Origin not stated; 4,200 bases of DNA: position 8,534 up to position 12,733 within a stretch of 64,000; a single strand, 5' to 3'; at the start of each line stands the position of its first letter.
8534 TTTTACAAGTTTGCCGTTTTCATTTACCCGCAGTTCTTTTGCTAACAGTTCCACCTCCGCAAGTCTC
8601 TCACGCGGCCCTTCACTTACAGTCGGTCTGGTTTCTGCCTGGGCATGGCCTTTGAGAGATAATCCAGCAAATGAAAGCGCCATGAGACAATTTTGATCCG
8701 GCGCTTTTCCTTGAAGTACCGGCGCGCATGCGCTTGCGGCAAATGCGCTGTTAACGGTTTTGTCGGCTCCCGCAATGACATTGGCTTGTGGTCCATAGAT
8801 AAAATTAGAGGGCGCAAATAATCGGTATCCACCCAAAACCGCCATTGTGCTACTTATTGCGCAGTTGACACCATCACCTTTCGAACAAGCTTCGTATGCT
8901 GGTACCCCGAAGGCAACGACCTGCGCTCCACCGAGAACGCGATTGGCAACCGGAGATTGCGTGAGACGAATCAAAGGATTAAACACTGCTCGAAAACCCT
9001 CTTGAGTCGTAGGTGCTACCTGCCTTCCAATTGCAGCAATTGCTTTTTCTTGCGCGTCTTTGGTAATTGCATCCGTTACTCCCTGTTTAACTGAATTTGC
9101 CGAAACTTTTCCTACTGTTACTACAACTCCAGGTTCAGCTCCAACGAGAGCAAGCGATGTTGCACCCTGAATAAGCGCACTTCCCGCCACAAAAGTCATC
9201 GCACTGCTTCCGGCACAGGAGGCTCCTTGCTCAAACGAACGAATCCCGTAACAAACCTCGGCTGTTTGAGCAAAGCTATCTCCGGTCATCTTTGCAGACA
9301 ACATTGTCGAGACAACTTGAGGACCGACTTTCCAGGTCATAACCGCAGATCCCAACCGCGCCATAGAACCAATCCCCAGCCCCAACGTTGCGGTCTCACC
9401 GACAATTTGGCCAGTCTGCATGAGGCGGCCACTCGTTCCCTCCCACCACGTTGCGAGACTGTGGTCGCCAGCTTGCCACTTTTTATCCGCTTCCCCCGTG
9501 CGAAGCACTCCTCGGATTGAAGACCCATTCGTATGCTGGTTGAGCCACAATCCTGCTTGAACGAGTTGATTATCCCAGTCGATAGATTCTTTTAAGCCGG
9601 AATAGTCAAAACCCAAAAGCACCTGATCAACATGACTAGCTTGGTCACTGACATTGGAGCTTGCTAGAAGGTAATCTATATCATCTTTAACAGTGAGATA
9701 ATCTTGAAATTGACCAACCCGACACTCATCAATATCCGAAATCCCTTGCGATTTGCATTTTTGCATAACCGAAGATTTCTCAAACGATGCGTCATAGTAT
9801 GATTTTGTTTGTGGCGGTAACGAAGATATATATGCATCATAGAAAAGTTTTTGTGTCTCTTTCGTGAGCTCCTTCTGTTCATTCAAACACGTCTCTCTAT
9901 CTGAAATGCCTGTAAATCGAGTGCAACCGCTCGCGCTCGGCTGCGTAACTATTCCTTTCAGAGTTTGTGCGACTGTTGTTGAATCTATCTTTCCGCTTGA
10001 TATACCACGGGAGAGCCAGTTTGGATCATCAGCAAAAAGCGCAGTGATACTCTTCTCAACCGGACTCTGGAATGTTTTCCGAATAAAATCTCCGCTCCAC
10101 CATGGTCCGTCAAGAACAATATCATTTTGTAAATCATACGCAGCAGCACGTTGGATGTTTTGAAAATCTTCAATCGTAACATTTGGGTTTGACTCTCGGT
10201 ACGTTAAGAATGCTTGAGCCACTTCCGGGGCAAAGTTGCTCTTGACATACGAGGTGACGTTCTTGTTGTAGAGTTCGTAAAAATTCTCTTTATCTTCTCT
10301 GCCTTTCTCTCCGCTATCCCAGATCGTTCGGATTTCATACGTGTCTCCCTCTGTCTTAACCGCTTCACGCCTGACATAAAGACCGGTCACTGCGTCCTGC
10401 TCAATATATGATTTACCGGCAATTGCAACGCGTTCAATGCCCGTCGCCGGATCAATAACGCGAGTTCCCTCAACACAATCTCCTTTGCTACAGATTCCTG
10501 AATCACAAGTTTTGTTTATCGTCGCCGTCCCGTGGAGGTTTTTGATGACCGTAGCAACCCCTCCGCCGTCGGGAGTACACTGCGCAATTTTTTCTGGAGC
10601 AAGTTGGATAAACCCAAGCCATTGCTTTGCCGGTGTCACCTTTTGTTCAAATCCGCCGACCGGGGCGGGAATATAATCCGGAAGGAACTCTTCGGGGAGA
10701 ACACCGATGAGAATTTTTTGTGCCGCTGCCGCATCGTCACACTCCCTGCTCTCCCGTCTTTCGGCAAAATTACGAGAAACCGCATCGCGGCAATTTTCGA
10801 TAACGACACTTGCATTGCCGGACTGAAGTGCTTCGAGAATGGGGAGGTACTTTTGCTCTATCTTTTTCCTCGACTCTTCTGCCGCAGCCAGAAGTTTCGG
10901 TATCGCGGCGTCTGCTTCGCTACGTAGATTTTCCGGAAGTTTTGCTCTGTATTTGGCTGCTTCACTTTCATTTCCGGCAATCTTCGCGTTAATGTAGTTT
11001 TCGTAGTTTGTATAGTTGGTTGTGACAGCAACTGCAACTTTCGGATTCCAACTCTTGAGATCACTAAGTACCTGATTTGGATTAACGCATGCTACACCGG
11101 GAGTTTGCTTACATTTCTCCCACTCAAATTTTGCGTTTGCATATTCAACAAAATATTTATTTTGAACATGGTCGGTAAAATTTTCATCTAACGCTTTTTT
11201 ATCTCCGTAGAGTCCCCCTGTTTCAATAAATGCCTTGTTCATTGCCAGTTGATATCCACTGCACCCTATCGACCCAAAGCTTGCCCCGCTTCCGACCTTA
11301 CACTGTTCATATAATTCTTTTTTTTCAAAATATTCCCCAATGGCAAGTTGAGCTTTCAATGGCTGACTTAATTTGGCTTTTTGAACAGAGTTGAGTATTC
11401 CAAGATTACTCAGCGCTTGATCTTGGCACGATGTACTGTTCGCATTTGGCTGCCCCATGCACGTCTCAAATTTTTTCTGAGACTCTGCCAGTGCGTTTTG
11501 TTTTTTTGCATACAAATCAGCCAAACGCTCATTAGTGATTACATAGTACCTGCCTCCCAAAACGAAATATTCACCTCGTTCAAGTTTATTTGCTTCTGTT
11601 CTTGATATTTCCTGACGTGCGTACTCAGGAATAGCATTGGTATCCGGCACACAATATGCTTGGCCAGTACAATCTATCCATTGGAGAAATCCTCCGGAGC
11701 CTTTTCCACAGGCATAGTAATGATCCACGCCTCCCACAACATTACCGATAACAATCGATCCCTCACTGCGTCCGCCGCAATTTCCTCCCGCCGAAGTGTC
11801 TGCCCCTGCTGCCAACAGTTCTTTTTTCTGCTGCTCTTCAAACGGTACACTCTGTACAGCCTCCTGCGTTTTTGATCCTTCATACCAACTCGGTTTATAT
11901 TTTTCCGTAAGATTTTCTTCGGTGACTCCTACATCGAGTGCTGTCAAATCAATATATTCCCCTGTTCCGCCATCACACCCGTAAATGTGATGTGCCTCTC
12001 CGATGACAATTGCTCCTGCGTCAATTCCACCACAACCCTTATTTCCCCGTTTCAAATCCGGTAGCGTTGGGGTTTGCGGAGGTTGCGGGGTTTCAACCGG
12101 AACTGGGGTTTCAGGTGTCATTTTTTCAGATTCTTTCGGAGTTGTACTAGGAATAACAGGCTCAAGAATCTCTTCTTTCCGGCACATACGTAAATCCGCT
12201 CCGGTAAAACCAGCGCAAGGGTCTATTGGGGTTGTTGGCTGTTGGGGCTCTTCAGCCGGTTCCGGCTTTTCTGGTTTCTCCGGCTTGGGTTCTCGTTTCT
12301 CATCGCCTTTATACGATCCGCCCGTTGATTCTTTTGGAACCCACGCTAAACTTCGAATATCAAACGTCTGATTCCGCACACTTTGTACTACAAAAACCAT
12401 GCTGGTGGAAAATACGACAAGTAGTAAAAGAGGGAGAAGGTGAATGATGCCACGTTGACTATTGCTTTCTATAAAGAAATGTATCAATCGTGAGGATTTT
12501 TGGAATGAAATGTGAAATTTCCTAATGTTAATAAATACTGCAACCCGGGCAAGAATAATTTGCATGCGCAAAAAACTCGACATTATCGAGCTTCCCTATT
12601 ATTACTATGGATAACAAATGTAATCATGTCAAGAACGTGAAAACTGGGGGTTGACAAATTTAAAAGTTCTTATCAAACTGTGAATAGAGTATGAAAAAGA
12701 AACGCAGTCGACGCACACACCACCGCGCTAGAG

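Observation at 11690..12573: Giant protein N-terminus: hydrophobic anchor, Pro/Glu-rich linker and two tandem Cys-containing repeat modules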

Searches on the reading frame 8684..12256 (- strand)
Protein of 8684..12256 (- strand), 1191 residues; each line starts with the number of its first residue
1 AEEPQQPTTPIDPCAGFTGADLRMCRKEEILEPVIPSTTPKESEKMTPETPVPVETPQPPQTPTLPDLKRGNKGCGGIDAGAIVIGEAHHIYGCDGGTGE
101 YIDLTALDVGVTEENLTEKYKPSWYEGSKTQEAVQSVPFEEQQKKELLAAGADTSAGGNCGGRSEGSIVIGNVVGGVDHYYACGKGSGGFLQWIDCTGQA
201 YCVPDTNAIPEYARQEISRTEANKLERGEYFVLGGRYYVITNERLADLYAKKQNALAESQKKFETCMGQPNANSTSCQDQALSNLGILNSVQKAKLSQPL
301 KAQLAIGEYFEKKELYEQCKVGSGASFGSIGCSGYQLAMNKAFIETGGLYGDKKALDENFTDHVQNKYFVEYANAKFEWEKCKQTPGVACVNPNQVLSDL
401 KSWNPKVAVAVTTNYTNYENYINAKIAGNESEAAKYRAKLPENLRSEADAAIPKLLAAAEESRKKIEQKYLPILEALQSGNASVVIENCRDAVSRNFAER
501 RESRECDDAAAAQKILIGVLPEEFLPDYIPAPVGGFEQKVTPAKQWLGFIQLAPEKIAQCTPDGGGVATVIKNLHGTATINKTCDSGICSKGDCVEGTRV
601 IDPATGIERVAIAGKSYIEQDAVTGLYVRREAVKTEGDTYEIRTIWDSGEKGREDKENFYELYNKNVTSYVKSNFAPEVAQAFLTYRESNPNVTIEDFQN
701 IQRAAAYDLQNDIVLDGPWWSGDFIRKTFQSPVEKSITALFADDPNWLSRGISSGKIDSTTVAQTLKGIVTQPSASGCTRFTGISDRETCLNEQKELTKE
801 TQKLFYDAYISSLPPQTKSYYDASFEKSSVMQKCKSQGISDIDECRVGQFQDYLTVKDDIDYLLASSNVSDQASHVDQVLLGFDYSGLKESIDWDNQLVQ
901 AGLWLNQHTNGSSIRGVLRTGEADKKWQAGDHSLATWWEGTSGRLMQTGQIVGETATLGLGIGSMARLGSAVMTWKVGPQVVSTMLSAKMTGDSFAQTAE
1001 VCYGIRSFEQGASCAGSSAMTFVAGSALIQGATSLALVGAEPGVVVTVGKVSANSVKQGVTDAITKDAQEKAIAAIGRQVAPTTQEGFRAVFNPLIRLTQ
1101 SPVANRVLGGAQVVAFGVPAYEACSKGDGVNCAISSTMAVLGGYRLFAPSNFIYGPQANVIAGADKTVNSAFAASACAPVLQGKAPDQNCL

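Call 22: search_protein_representatives(protein=window:8684-12256:-)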
Query: 1191 residues. Proteins with E-value up to 0.001 (for the whole library): 19; up to 1e-10: 11; up to 1e-30: 5. The best 19 are listed.
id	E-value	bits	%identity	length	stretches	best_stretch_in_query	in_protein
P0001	1.2e-113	397.3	38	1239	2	580-1158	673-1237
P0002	4.4e-105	369.0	40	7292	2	49-425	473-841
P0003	2.8e-98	346.5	39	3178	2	9-404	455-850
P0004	4.4e-65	236.5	50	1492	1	899-1191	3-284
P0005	2.3e-61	224.3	36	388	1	647-1010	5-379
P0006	2.7e-23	98.2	31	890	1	738-1190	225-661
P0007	4.9e-22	94.0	39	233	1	208-402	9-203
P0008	1.1e-21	92.8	35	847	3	553-713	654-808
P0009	1.1e-16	76.2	31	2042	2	553-710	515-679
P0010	8.2e-15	70.1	41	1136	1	849-1006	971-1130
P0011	1.0e-12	63.1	30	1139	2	786-1150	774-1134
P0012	2.5e-10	55.2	44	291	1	1101-1190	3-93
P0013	9.2e-08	46.7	27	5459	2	794-1190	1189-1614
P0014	1.2e-07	46.3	29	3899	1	558-711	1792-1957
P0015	4.1e-07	44.6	37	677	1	14-216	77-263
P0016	4.4e-05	37.9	33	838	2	905-1190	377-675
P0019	2.9e-04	35.2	27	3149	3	737-1068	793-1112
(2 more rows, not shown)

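Call 29: list_cluster_members(proteins=[P0001, P0002, P0003, P0015, P0013, P0014, P0019, P0004, P0009, P0011])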
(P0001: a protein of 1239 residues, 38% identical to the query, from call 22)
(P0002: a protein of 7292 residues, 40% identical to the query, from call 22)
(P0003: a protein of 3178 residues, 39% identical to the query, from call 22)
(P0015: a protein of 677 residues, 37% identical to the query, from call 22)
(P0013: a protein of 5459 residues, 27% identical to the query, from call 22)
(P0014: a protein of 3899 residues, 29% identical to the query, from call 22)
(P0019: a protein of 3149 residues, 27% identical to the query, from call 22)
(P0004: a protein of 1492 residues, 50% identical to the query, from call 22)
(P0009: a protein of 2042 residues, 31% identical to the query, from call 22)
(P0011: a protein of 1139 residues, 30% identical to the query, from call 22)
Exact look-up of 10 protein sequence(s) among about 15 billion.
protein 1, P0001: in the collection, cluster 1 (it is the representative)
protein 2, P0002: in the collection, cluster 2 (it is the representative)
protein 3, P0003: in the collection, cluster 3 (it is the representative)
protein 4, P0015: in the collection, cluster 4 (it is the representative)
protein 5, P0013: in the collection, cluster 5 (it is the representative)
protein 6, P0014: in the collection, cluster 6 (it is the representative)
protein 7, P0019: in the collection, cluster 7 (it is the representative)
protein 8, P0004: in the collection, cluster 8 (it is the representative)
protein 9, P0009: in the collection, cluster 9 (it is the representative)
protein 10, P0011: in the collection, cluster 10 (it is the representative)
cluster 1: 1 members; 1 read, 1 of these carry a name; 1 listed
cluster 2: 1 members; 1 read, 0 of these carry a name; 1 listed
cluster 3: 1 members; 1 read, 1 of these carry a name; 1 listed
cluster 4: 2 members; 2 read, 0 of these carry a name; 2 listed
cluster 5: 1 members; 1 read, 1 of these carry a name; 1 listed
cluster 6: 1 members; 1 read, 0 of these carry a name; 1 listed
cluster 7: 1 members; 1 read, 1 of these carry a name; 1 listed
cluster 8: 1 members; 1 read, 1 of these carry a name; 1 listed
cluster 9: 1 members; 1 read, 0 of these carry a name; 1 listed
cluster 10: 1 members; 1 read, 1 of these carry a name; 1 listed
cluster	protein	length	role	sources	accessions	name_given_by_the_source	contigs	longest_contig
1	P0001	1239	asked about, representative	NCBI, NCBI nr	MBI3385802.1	hypothetical protein HY031_01810, partial [Candidatus Gottesmanbacteria bacterium] | hypothetical protein [Candidatus Gottesmanbacteria bacterium]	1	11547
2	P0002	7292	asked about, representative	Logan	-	-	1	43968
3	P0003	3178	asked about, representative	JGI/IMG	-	hypothetical protein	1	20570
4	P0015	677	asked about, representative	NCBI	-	-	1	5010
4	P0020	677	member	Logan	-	-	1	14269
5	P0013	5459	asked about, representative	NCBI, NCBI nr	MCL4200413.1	hypothetical protein KJZ67_03670, partial [Patescibacteria group bacterium] | hypothetical protein [Patescibacteria group bacterium]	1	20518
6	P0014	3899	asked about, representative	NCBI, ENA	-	-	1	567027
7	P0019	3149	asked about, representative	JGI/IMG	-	hypothetical protein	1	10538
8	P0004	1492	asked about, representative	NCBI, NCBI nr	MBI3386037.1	hypothetical protein HY031_03060, partial [Candidatus Gottesmanbacteria bacterium] | hypothetical protein [Candidatus Gottesmanbacteria bacterium]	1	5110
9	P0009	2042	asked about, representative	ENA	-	-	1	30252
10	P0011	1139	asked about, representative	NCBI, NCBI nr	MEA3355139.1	MAG: hypothetical protein U9Q63_01490, partial [Patescibacteria group bacterium] | hypothetical protein [Patescibacteria group bacterium]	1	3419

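Call 30: find_encoding_contigs(protein=P0002, flank=10000, max_places=3)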
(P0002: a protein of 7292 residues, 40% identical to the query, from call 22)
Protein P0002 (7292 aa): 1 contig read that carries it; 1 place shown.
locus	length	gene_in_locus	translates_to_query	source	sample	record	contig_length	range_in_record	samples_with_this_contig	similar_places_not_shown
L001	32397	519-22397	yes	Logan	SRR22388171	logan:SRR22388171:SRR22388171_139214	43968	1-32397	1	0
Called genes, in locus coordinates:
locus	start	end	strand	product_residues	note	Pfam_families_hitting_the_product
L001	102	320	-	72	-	-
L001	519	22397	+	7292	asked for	PF00498:FHA, PF16697:Yop-YscD_cpl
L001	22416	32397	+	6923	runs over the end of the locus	-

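Call 33: find_encoding_contigs(protein=P0003, flank=10000, max_places=3)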
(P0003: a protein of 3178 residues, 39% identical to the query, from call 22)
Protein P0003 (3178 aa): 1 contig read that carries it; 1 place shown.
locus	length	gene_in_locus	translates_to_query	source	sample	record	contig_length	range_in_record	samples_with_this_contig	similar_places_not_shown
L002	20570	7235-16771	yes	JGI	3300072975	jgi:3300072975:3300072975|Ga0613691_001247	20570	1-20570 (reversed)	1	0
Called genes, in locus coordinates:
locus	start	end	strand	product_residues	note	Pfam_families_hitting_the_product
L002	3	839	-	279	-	?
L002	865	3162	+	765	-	PF10060:DUF2298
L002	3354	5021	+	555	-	PF07497:Rho_RNA_bind, PF00006:ATP-synt_ab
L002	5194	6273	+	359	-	PF23473:LysM3_LYK4_5 (faint), PF01476:LysM, PF01551:Peptidase_M23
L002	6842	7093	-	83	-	-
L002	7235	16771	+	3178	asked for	-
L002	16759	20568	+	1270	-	?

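Call 40: search_protein_families(library=pfam, proteins=[P0015, P0001, P0008, P0009, P0011, P0010, P0016, P0006], max_evalue=0.01)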
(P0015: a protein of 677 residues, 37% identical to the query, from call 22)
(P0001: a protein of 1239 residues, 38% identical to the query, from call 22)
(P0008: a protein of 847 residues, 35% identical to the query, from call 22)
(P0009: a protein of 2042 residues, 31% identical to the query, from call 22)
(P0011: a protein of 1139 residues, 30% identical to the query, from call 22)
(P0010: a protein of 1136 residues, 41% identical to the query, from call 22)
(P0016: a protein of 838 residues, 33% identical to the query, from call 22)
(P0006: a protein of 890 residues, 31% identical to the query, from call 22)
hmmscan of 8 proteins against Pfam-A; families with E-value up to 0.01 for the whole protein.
P0015 (677 aa): 2 families
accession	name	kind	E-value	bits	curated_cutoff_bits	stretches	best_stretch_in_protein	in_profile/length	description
PF12385.14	Peptidase_C70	-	5.6e-05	23.5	19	1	540-659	16-128/141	Papain-like cysteine protease AvrRpt2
PF13529.12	Peptidase_C39_2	-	0.00016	22.7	24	1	522-655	7-143/143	Peptidase_C39 like family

P0001 (1239 aa): 0 families

P0008 (847 aa): 0 families

P0009 (2042 aa): 6 families
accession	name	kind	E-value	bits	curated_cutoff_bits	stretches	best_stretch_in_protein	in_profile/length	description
PF13489.12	Methyltransf_23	-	5.6e-11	42.9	27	1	1516-1639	20-138/164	Methyltransferase domain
PF08241.18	Methyltransf_11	-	2.7e-09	38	21.2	1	1523-1617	1-95/95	Methyltransferase domain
PF13847.12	Methyltransf_31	-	3e-08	33.9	27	1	1518-1621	3-113/145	Methyltransferase domain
PF13649.12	Methyltransf_25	-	5.5e-07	30.6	27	1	1522-1613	1-97/97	Methyltransferase domain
PF08242.18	Methyltransf_12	-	1.6e-05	25.9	30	1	1523-1615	1-98/98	Methyltransferase domain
PF24675.1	NpmA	-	0.0073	16.1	60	0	1521-1549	26-53/214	16S rRNA (adenine(1408)-N(1))-methyltransferase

P0011 (1139 aa): 0 families

P0010 (1136 aa): 0 families

P0016 (838 aa): 0 families

P0006 (890 aa): 0 families

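Call 90: find_encoding_contigs(protein=P0020, flank=8000, max_places=3)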
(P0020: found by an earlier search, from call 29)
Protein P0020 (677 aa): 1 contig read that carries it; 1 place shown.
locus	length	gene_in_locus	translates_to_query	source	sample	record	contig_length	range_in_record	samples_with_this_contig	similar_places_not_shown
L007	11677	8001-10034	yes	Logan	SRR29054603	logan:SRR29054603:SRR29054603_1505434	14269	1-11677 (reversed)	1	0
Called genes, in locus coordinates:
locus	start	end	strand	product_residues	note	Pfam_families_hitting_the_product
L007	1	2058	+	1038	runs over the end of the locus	PF00580:UvrD-helicase, PF01443:Viral_helicase1 (faint), PF13245:AAA_19, PF13604:AAA_30 (faint), PF13087:AAA_12 (faint), PF13538:UvrD_C_2 (faint), PF13361:UvrD_C, PF12705:PDDEXK_1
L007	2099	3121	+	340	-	PF02646:RmuC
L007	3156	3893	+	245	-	PF01628:HrcA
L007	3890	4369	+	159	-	PF01025:GrpE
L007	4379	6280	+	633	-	PF00012:HSP70, PF06723:MreB_Mbl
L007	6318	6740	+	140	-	-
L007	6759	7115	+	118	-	-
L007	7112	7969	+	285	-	PF00226:DnaJ, PF01556:DnaJ_C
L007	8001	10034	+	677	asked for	-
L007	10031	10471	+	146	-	-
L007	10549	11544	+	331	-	PF08529:NusA_N, PF13184:KH_NusA_1st, PF26594:KH_NusA_2nd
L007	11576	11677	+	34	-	?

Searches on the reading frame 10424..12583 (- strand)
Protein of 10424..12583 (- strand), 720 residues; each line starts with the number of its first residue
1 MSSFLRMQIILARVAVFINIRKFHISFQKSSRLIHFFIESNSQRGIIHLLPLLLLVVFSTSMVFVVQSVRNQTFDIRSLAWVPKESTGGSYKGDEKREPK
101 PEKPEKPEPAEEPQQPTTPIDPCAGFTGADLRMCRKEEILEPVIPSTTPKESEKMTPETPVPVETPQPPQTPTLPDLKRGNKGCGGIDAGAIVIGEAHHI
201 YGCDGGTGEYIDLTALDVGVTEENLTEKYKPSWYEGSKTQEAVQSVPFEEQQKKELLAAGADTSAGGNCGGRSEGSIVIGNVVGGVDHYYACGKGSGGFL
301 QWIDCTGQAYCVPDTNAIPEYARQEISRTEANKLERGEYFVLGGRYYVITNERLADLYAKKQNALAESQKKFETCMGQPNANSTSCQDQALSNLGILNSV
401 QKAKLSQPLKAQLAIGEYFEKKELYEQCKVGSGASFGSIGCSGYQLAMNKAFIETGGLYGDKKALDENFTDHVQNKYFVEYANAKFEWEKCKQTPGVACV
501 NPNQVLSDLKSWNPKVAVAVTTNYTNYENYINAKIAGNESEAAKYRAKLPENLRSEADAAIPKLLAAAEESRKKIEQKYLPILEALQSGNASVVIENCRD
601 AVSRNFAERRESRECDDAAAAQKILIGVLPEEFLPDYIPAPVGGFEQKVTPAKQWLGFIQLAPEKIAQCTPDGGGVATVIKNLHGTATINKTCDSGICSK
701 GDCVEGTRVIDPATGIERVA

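Call 10: find_homologous_proteins(query=window:10424-12583:-, max_evalue=0.001)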
Query window:10424-12583:-: 8000 candidates shared short words with the query, none scored E <= 0.001.

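Call 18: find_related_loci(query=window:10424-12256:-, collection=genome_contigs, flank=10000)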
Query window:10424-12256:- (611 aa) in genome_contigs; peptide patterns used: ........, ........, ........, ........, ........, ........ (x = any residue, [..] = any of these).
73 stretches matched a pattern, but none encodes a relative of the query by tblastn (E <= 1e-3).
